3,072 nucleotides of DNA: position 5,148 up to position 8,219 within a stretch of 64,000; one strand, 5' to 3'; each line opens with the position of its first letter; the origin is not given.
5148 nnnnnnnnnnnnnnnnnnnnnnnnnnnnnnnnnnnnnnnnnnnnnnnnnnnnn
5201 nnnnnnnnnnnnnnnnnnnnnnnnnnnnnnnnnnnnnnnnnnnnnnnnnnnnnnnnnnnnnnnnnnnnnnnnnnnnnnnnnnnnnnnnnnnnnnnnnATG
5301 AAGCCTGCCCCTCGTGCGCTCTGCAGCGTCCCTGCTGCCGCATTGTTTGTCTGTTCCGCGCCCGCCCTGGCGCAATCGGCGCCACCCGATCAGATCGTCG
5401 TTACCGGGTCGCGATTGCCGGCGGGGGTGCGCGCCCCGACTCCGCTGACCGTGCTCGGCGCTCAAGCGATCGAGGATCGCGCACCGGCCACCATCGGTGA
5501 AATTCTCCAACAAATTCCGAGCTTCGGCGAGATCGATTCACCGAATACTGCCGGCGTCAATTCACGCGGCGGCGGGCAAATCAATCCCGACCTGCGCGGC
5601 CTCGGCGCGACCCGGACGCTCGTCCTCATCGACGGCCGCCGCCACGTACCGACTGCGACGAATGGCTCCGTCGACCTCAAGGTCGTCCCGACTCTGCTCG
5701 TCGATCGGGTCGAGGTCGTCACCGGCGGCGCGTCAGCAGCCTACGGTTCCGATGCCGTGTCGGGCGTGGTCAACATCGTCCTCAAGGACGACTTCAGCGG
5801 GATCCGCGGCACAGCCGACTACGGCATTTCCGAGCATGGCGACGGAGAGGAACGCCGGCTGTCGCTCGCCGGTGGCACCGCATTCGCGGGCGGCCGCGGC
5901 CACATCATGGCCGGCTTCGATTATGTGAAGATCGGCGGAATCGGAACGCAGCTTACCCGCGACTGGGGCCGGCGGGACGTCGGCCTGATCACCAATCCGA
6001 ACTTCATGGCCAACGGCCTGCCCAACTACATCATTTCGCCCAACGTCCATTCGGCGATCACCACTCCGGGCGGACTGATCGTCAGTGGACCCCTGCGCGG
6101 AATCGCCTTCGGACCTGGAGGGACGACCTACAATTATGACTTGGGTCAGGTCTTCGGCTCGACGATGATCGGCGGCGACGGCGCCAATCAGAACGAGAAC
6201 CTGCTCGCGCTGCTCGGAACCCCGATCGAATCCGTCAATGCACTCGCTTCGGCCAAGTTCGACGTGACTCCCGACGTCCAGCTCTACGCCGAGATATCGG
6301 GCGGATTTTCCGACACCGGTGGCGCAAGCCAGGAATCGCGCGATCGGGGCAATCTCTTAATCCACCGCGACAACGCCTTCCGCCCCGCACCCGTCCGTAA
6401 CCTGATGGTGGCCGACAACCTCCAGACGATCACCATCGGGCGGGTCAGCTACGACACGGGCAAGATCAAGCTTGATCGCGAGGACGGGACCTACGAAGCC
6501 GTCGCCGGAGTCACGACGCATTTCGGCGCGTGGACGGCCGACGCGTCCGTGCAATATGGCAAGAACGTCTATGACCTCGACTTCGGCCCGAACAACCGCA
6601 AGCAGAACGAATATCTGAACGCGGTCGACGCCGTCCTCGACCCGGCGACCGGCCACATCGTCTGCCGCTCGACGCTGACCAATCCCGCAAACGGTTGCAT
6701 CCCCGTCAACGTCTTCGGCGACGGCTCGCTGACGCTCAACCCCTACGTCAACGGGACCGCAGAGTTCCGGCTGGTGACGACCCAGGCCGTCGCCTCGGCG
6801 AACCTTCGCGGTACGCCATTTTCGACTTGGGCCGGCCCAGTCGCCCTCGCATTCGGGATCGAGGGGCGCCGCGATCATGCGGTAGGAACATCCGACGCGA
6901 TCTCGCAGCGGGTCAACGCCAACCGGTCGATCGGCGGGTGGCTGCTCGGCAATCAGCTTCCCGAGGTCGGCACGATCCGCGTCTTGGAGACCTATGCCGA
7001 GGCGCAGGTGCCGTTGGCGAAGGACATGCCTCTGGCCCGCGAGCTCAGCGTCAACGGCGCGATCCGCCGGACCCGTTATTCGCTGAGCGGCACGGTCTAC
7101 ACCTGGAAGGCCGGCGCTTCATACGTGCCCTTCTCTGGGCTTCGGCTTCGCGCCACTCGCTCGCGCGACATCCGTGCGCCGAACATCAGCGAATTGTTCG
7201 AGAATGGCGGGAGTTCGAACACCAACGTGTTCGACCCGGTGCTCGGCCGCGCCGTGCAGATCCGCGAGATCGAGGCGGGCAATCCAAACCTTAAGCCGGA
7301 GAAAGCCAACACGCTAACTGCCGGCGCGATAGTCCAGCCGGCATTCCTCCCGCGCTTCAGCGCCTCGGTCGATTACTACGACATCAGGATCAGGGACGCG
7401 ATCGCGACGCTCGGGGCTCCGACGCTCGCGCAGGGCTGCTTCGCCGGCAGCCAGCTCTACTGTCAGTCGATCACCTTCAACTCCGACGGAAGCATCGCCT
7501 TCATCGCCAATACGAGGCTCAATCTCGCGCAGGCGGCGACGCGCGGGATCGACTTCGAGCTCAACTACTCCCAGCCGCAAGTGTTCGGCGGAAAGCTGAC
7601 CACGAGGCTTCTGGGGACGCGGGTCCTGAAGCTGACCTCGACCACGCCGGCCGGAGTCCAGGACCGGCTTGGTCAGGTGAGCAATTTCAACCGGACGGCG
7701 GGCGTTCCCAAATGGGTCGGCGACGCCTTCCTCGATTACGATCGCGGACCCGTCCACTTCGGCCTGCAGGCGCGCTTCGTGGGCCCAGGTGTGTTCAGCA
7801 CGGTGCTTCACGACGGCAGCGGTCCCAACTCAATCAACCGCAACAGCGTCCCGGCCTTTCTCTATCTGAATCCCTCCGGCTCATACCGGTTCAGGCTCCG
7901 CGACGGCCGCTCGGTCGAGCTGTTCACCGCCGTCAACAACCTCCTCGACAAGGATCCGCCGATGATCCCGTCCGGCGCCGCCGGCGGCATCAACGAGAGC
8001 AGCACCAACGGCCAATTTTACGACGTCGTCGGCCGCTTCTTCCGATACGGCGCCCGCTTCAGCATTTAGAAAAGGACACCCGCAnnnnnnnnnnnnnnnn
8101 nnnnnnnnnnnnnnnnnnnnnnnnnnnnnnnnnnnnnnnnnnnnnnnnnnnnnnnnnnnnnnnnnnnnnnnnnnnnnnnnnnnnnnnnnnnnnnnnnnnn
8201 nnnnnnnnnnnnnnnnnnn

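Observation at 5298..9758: Candidate tryptophan-scavenging system: TBDR plus periplasmic YtcJ-like amidohydrolase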

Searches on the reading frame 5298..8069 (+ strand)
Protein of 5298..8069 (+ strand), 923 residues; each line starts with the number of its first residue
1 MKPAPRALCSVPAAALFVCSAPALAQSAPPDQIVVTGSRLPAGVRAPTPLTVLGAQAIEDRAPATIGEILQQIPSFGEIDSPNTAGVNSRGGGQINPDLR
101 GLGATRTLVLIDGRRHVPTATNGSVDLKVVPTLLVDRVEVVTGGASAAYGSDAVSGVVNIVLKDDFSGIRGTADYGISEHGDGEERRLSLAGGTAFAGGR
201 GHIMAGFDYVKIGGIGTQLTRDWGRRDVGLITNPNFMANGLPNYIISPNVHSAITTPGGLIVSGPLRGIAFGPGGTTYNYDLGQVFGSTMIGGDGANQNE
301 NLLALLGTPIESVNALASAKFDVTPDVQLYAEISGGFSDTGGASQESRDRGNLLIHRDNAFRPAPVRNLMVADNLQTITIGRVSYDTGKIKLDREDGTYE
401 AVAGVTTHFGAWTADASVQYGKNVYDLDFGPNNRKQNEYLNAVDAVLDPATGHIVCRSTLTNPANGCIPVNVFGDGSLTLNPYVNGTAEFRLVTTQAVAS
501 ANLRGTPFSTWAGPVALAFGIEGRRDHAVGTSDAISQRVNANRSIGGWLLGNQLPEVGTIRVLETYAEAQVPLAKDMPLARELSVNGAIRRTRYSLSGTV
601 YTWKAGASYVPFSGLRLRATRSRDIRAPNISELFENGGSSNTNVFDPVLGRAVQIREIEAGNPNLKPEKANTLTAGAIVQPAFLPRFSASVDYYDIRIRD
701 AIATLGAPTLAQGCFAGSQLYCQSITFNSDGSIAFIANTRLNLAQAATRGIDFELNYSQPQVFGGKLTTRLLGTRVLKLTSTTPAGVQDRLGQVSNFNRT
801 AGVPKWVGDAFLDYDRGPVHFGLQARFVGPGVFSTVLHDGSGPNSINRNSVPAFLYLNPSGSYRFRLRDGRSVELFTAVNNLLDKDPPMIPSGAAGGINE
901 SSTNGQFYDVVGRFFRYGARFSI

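Call 3: search_protein_families(library=pfam, proteins=[window:5298-8069:+], max_evalue=0.01)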
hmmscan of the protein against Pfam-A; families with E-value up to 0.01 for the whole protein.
window:5298-8069:+ (923 aa): 2 families
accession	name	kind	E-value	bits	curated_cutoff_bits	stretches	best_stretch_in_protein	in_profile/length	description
PF00593.30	TonB_dep_Rec_b-barrel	-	8e-32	112.1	27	1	370-882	38-436/436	TonB dependent receptor-like, beta-barrel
PF07715.20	Plug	-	9.8e-21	74.7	23.9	1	46-157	5-107/107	TonB-dependent Receptor Plug Domain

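Call 11: search_protein_families(library=ncbifam, proteins=[window:5298-8069:+], max_evalue=0.001)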
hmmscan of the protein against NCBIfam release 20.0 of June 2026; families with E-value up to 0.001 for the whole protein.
window:5298-8069:+ (923 aa): 23 families
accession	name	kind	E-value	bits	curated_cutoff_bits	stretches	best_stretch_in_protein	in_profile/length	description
TIGR01785.1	TonB-hemin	subfamily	9.1e-24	83.9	316.85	2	31-164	2-130/677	TonB-dependent heme/hemoglobin receptor family protein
NF007926.1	PRK10641.1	equivalog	7.5e-22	77.6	836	1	15-177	12-168/617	TonB-dependent vitamin B12 receptor BtuB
TIGR01779.1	TonB-B12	equivalog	2.5e-21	75.9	599.7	1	12-192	10-180/614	TonB-dependent vitamin B12 receptor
TIGR01786.1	TonB-hemlactrns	subfamily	1.5e-20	73.2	323.75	2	597-774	434-583/719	TonB-dependent hemoglobin/transferrin/lactoferrin family receptor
NF010038.0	PRK13513.1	equivalog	1.4e-15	56.9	942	1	15-163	20-165/659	ligand-gated channel protein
NF007478.2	PRK10064.1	equivalog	1.4e-15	56.6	745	1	15-182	15-179/663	catecholate siderophore receptor CirA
NF010010.0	PRK13483.1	equivalog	2.1e-15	55.8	927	1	14-165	14-165/660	ligand-gated channel protein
TIGR01783.1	TonB-siderophor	subfamily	6.8e-15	54.7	223.5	1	51-163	7-108/649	TonB-dependent siderophore receptor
NF010048.1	PRK13524.1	subfamily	6.8e-12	44.7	493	1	30-175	40-188/744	FepA family TonB-dependent siderophore receptor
NF010011.0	PRK13484.1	equivalog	4.9e-11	41.6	1197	1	85-163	75-159/682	IreA family TonB-dependent siderophore receptor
NF010051.0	PRK13528.1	subfamily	5.2e-11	41.5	583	1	52-173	55-182/727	FepA family TonB-dependent siderophore receptor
NF052649.1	TonRcptRhtA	equivalog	5.7e-10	38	1100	1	31-176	42-181/744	TonB-dependent siderophore receptor RhtA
NF010012.0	PRK13486.1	equivalog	2.8e-09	35.9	924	1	90-165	81-160/696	TonB-dependent receptor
TIGR01782.1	TonB-Xanth-Caul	subfamily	6.9e-09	34.5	310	1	58-211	35-189/868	TonB-dependent receptor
NF050067.1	TonBEntbctnRecCfrA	equivalog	1.9e-08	33.1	1200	1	28-163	24-158/698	TonB-dependent ferric enterobactin receptor CfrA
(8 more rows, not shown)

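Call 12: find_homologous_proteins(query=window:5298-8066:+, max_evalue=1e-20)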
Query window:5298-8066:+ (923 aa): 7835 proteins with E <= 1e-20 among 8000 candidates; the best 120 are listed.
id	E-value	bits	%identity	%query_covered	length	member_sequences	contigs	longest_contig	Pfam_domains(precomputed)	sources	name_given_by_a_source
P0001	0.0e+0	2075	100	100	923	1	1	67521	PF07715.21,PF00593.31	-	-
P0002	0.0e+0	2067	100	100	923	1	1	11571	PF07715.21,PF00593.31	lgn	-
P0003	0.0e+0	1921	91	100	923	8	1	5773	PF07715.21,PF00593.31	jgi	jgi:outer membrane receptor protein involved in Fe transport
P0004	0.0e+0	1832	89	100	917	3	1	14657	PF07715.21,PF00593.31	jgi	jgi:outer membrane receptor protein involved in Fe transport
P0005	0.0e+0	1826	88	99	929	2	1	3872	PF07715.21,PF00593.31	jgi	jgi:outer membrane receptor protein involved in Fe transport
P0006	0.0e+0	1810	86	99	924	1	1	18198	PF07715.21,PF00593.31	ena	-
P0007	0.0e+0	1800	86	99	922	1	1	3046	PF07715.21,PF00593.31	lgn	-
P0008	0.0e+0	1784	86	99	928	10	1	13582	PF07715.21,PF00593.31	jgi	-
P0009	0.0e+0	1784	86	99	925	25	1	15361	PF07715.21,PF00593.31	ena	-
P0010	0.0e+0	1783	86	99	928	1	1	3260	PF07715.21,PF00593.31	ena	-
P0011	0.0e+0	1779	86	97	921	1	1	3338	PF07715.21,PF00593.31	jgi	-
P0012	0.0e+0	1779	87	99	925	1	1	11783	PF07715.21,PF00593.31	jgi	jgi:outer membrane receptor protein involved in Fe transport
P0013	0.0e+0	1778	86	99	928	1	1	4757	PF07715.21,PF00593.31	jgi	-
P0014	0.0e+0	1777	86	97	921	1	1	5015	PF07715.21,PF00593.31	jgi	jgi:iron complex outermembrane recepter protein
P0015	0.0e+0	1776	86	97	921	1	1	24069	PF07715.21,PF00593.31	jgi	jgi:outer membrane receptor protein involved in Fe transport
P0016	0.0e+0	1770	87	97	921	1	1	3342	PF07715.21,PF00593.31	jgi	jgi:iron complex outermembrane recepter protein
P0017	0.0e+0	1770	86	97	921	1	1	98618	PF07715.21,PF00593.31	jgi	jgi:outer membrane receptor protein involved in Fe transport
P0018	0.0e+0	1769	86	97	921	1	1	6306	PF07715.21,PF00593.31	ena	-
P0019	0.0e+0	1768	86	97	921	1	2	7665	PF07715.21,PF00593.31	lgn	-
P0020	0.0e+0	1765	86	99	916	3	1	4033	PF07715.21,PF00593.31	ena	-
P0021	0.0e+0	1760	86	97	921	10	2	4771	PF07715.21,PF00593.31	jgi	jgi:iron complex outermembrane recepter protein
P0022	0.0e+0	1759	85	98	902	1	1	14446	PF07715.21,PF00593.31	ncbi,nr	ncbi:MAG TPA: TonB-dependent receptor [Sphingomicrobium sp.]|nr:TonB-dependent receptor [Sphingomicr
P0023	0.0e+0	1759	85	99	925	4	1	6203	PF07715.21,PF00593.31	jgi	jgi:outer membrane receptor protein involved in Fe transport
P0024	0.0e+0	1759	86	99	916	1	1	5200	PF07715.21,PF00593.31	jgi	-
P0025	0.0e+0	1757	84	100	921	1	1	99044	PF07715.21,PF00593.31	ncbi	ncbi:MAG: TonB-dependent receptor domain-containing protein [Sphingomicrobium sp.]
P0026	0.0e+0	1756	84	100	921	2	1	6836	PF07715.21,PF00593.31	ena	-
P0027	0.0e+0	1743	85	99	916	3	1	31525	PF07715.21,PF00593.31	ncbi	-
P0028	0.0e+0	1735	85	99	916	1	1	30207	PF07715.21,PF00593.31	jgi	jgi:iron complex outermembrane receptor protein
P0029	0.0e+0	1734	84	99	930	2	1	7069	PF07715.21,PF00593.31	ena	-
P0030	0.0e+0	1731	84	97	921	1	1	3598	PF07715.21,PF00593.31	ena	-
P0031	0.0e+0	1715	84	97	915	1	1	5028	PF07715.21,PF00593.31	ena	-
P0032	0.0e+0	1715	84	97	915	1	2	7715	PF07715.21,PF00593.31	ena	-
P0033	0.0e+0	1714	84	97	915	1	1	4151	PF07715.21,PF00593.31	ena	-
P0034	0.0e+0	1713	84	97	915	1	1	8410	PF07715.21,PF00593.31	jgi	-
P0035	0.0e+0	1713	84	97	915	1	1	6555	PF07715.21,PF00593.31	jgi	-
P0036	0.0e+0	1712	84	97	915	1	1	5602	PF07715.21,PF00593.31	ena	-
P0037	0.0e+0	1711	84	97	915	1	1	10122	PF07715.21,PF00593.31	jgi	-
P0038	0.0e+0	1710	84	97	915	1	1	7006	PF07715.21,PF00593.31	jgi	jgi:outer membrane receptor protein involved in Fe transport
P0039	0.0e+0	1708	84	97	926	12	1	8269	PF07715.21,PF00593.31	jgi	jgi:outer membrane receptor protein involved in Fe transport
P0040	0.0e+0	1705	84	97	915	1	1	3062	PF07715.21,PF00593.31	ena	-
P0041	0.0e+0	1703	84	99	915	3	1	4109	PF07715.21,PF00593.31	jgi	jgi:iron complex outermembrane receptor protein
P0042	0.0e+0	1693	82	99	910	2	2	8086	PF07715.21,PF00593.31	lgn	-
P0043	0.0e+0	1686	82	99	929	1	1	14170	PF07715.21,PF00593.31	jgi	jgi:iron complex outermembrane receptor protein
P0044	0.0e+0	1684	82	99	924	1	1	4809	PF07715.21,PF00593.31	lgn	-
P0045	0.0e+0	1677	83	97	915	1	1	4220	PF07715.21,PF00593.31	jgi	jgi:iron complex outermembrane receptor protein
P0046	0.0e+0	1673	83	97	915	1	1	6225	PF07715.21,PF00593.31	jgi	-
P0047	0.0e+0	1672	82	97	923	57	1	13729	PF07715.21,PF00593.31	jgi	jgi:outer membrane receptor protein involved in Fe transport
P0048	0.0e+0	1671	82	97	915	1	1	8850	PF07715.21,PF00593.31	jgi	jgi:outer membrane receptor protein involved in Fe transport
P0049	0.0e+0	1670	81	99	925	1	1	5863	PF07715.21,PF00593.31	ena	-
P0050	0.0e+0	1663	81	100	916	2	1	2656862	PF07715.21,PF00593.31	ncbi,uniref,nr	ncbi:TonB-dependent receptor domain-containing protein [Sphingomonas flavescens]|uniref:TonB-depende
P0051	0.0e+0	1662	82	99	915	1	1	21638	PF07715.21,PF00593.31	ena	-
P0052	0.0e+0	1658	82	97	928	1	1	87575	PF07715.21,PF00593.31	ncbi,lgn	ncbi:MAG: TonB-dependent receptor [Pseudomonadota bacterium]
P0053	0.0e+0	1658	82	99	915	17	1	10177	PF07715.21,PF00593.31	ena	-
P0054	0.0e+0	1656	81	98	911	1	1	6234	PF07715.21,PF00593.31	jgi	jgi:outer membrane receptor protein involved in Fe transport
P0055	0.0e+0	1653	85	94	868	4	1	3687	PF07715.21,PF00593.31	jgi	jgi:outer membrane receptor protein involved in Fe transport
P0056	0.0e+0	1648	81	97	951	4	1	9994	PF07715.21,PF00593.31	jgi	jgi:outer membrane receptor protein involved in Fe transport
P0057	0.0e+0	1640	81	98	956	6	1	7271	PF07715.21,PF00593.31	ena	-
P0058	0.0e+0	1640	81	100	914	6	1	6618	PF07715.21,PF00593.31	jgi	-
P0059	0.0e+0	1634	80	99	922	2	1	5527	PF07715.21,PF00593.31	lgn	-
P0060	0.0e+0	1633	80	99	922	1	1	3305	PF07715.21,PF00593.31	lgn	-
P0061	0.0e+0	1633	80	99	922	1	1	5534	PF07715.21,PF00593.31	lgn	-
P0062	0.0e+0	1631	80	99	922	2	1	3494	PF07715.21,PF00593.31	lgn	-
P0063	0.0e+0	1629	80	99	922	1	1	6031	PF07715.21,PF00593.31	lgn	-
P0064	0.0e+0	1629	80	99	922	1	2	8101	PF07715.21,PF00593.31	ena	-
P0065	0.0e+0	1627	80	99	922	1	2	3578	PF07715.21,PF00593.31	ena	-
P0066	0.0e+0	1620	79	98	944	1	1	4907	PF07715.21,PF00593.31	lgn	-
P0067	0.0e+0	1616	80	97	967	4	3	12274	PF07715.21,PF00593.31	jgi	jgi:iron complex outermembrane receptor protein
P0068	0.0e+0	1616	80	98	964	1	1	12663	PF07715.21,PF00593.31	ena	-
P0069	0.0e+0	1612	79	98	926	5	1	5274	PF07715.21,PF00593.31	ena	-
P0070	0.0e+0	1611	81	98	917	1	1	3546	PF07715.21,PF00593.31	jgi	-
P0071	0.0e+0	1609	78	100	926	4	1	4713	PF07715.21,PF00593.31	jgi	-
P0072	0.0e+0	1608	80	99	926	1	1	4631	PF07715.21,PF00593.31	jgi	jgi:iron complex outermembrane recepter protein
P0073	0.0e+0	1606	80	97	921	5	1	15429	PF07715.21,PF00593.31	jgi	jgi:outer membrane receptor protein involved in Fe transport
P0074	0.0e+0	1603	80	98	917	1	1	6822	PF07715.21,PF00593.31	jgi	jgi:outer membrane receptor protein involved in Fe transport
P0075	0.0e+0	1602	79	99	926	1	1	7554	PF07715.21,PF00593.31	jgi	jgi:outer membrane receptor protein involved in Fe transport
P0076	0.0e+0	1599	80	97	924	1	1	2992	PF07715.21,PF00593.31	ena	-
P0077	0.0e+0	1595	80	97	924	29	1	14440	PF07715.21,PF00593.31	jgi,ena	jgi:outer membrane receptor protein involved in Fe transport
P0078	0.0e+0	1584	78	97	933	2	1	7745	PF07715.21,PF00593.31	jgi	jgi:outer membrane receptor protein involved in Fe transport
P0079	0.0e+0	1582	79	97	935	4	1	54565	PF07715.21,PF00593.31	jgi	jgi:iron complex outermembrane recepter protein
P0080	0.0e+0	1578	78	98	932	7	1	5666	PF07715.21,PF00593.31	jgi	jgi:iron complex outermembrane receptor protein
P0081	0.0e+0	1577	78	99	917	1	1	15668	PF07715.21,PF00593.31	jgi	jgi:outer membrane receptor protein involved in Fe transport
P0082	0.0e+0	1576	79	97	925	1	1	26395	PF07715.21,PF00593.31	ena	-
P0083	0.0e+0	1573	79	97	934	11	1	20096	PF07715.21,PF00593.31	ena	-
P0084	0.0e+0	1573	78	98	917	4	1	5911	PF07715.21,PF00593.31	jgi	jgi:iron complex outermembrane recepter protein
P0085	0.0e+0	1569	79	98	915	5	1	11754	PF07715.21,PF00593.31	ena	-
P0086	0.0e+0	1568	78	100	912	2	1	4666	PF07715.21,PF00593.31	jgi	-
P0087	0.0e+0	1567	78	98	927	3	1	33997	PF07715.21,PF00593.31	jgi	jgi:outer membrane receptor protein involved in Fe transport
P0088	0.0e+0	1565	79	97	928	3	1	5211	PF07715.21,PF00593.31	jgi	jgi:outer membrane receptor protein involved in Fe transport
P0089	0.0e+0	1564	77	100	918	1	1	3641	PF07715.21,PF00593.31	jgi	jgi:outer membrane receptor protein involved in Fe transport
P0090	0.0e+0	1561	77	99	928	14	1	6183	PF07715.21,PF00593.31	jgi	jgi:outer membrane receptor protein involved in Fe transport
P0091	0.0e+0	1561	86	86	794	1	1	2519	PF00593.31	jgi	jgi:outer membrane receptor protein involved in Fe transport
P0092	0.0e+0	1560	78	98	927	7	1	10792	PF07715.21,PF00593.31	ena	-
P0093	0.0e+0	1558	78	98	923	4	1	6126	PF07715.21,PF00593.31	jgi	jgi:outer membrane receptor protein involved in Fe transport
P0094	0.0e+0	1556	77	99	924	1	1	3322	PF07715.21,PF00593.31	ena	-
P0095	0.0e+0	1552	77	98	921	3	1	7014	PF07715.21,PF00593.31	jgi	jgi:outer membrane receptor protein involved in Fe transport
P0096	0.0e+0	1552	77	99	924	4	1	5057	PF07715.21,PF00593.31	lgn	-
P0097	0.0e+0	1552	77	99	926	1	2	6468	PF07715.21,PF00593.31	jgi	-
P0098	0.0e+0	1545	78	97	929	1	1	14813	PF07715.21,PF00593.31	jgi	-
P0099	0.0e+0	1536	78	97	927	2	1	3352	PF07715.21,PF00593.31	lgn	-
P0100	0.0e+0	1536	76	98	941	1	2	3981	PF07715.21,PF00593.31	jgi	jgi:outer membrane receptor protein involved in Fe transport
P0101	0.0e+0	1534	77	97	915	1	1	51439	PF07715.21,PF00593.31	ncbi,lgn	ncbi:MAG: TonB-dependent receptor domain-containing protein [Bacillota bacterium]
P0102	0.0e+0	1529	77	97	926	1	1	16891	PF07715.21,PF00593.31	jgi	jgi:iron complex outermembrane recepter protein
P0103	0.0e+0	1529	77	96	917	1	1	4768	PF07715.21,PF00593.31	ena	-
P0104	0.0e+0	1529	77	98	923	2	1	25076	PF07715.21,PF00593.31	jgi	jgi:outer membrane receptor protein involved in Fe transport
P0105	0.0e+0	1528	84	87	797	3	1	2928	PF07715.21,PF00593.31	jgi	jgi:outer membrane receptor protein involved in Fe transport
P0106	0.0e+0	1526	76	97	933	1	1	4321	PF07715.21,PF00593.31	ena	-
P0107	0.0e+0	1526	76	97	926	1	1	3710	PF07715.21,PF00593.31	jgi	jgi:iron complex outermembrane recepter protein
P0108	0.0e+0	1523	76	97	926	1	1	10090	PF07715.21,PF00593.31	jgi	jgi:iron complex outermembrane recepter protein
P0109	0.0e+0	1518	76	97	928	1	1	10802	PF07715.21,PF00593.31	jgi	jgi:iron complex outermembrane receptor protein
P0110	0.0e+0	1509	76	98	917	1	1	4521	PF07715.21,PF00593.31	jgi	-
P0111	0.0e+0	1506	75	99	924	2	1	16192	PF07715.21,PF00593.31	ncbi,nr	ncbi:MAG: TonB-dependent receptor [Sphingomonas sp.]|nr:TonB-dependent receptor [Sphingomonas sp.]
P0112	0.0e+0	1504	76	98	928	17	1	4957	PF07715.21,PF00593.31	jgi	jgi:outer membrane receptor protein involved in Fe transport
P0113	0.0e+0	1498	74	99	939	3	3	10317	PF07715.21,PF00593.31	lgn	-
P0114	0.0e+0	1494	74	99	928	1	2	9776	PF07715.21,PF00593.31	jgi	-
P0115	0.0e+0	1493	75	98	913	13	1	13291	PF07715.21,PF00593.31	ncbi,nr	ncbi:MAG TPA: TonB-dependent receptor [Sphingomicrobium sp.]|nr:TonB-dependent receptor [Sphingomicr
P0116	0.0e+0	1489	73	100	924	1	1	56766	PF07715.21,PF00593.31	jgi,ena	-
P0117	0.0e+0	1488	74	99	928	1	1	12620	PF07715.21,PF00593.31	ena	-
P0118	0.0e+0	1488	75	99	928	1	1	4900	PF07715.21,PF00593.31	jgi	-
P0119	0.0e+0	1483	74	98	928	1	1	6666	PF07715.21,PF00593.31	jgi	jgi:iron complex outermembrane receptor protein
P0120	0.0e+0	1471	74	98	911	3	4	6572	PF07715.21,PF00593.31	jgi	jgi:outer membrane receptor protein involved in Fe transport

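Call 13: find_related_loci(query=window:5298-8066:+, collection=genome_contigs, flank=6000)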
Query window:5298-8066:+ (923 aa) in genome_contigs; peptide patterns used: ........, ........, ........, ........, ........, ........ (x = any residue, [..] = any of these).
64 stretches matched a pattern; 9 encode a relative of the query (tblastn E <= 1e-3); 9 distinct loci.
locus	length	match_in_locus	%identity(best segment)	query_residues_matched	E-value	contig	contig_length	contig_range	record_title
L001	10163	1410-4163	85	6-923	0e+0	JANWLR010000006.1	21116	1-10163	MAG: Sphingomicrobium sp. isolate CRAIB_MAG125 c_000000002904, whole genome shotgun sequence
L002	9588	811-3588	84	5-923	0e+0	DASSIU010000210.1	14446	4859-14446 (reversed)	MAG TPA_asm: Sphingomicrobium sp. isolate SMAG_U1096 k141_14184, whole genome shotgun sequence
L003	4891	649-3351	84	13-923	0e+0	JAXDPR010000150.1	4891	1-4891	MAG: Sphingomonadales bacterium isolate BP_716 scaffold_857239, whole genome shotgun sequence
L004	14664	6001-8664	82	32-923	0e+0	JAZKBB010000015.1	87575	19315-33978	MAG: Pseudomonadota bacterium isolate ADI_H3L2_1_122_18_3-bin057 ADIH3L21_B057_0_000000000015, whole genome shotgun sequ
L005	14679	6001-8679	77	26-923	0e+0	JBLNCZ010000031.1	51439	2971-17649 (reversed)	MAG: Bacillota bacterium isolate MAG112 PRJNA950955_bin20_renamed_30, whole genome shotgun sequence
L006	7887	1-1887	76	292-923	0e+0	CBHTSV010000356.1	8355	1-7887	MAG TPA_asm: uncultured Sphingomonas sp. isolate ERR14722430_concoct_39 genome assembly, contig: ERZ27336829.325941, who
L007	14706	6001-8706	84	18-923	0e+0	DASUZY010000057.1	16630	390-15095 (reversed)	MAG TPA_asm: Sphingomicrobium sp. isolate SMAG_U1937 k141_1063912, whole genome shotgun sequence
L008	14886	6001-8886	32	19-920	8e-131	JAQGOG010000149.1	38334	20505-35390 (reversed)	MAG: Gammaproteobacteria bacterium isolate RYN_607 scaffold_174447, whole genome shotgun sequence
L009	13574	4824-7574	65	9-920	0e+0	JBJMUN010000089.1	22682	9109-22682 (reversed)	MAG: Sphingomicrobium sp. isolate 12C16O_48h_50_unf_bin_44 k141_3711150, whole genome shotgun sequence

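Call 14: find_encoding_contigs(protein=P0002, flank=6000, max_places=4)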
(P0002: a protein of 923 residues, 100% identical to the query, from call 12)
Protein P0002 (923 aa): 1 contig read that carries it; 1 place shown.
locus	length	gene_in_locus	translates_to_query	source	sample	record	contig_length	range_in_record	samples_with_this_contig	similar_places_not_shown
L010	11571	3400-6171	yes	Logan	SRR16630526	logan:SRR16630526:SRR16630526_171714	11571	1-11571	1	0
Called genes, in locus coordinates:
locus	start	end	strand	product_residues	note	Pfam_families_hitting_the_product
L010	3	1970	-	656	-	?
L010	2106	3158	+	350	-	PF13621:Cupin_8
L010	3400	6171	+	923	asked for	PF07715:Plug, PF00593:TonB_dep_Rec_b-barrel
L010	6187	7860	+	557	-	PF07969:Amidohydro_3, PF01979:Amidohydro_1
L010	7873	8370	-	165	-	PF07589:PEP_exosort_dom (weak)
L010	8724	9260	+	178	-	PF07589:PEP_exosort_dom (weak)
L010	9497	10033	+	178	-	PF07589:PEP_exosort_dom (weak)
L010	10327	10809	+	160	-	PF07589:PEP_exosort_dom (weak)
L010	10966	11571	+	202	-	?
